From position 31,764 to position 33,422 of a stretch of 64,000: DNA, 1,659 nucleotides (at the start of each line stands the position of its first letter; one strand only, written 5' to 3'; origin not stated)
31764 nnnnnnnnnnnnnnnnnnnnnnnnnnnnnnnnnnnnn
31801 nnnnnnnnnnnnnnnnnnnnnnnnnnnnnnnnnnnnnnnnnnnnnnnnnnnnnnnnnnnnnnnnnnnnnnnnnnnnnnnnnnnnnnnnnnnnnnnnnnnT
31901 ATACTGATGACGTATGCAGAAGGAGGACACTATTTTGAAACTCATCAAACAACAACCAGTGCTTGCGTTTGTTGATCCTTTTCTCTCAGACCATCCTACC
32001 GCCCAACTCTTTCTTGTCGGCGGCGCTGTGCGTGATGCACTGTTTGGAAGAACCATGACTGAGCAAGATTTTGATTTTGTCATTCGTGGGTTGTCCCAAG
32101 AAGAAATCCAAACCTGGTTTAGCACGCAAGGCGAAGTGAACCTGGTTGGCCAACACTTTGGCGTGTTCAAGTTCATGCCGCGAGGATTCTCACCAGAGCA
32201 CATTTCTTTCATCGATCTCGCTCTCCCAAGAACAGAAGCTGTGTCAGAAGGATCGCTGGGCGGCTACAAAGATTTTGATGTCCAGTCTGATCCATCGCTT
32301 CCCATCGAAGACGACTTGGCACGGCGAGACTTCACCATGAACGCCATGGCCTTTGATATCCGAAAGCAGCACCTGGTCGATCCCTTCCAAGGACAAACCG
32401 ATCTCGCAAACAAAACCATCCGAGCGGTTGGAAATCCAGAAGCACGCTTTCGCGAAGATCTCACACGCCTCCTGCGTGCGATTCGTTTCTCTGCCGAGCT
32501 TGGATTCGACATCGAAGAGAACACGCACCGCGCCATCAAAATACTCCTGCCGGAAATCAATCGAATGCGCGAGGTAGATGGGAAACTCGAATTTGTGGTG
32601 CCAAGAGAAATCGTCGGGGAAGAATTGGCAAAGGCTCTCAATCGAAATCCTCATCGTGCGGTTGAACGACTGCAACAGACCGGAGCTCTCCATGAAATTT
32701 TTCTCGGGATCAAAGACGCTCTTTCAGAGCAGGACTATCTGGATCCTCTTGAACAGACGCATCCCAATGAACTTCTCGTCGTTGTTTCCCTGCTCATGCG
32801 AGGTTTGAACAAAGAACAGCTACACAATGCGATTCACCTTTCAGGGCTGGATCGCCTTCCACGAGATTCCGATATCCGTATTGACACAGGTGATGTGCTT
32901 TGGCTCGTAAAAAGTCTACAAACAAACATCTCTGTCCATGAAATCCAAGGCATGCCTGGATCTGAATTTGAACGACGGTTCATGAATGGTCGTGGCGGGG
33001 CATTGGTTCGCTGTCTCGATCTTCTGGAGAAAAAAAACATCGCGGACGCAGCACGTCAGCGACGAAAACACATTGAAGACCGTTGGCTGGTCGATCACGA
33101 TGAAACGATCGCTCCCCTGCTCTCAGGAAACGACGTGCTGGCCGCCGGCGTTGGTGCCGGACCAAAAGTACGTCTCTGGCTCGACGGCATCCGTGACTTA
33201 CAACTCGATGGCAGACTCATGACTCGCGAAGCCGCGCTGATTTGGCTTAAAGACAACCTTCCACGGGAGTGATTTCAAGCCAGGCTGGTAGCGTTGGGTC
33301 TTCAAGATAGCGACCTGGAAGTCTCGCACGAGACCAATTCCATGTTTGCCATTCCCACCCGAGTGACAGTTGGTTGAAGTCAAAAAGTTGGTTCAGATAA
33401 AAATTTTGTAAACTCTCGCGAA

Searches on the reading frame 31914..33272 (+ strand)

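Call 63: search_protein_families(library=pfam, proteins=[window:31914-33272:+], max_evalue=0.001)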
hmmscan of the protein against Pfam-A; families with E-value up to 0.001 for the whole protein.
window:31914-33272:+ (452 aa): 1 family
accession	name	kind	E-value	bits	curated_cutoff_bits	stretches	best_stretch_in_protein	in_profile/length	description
PF01743.26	PolyA_pol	-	3.5e-21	76.3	23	1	32-170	1-126/126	Poly A polymerase head domain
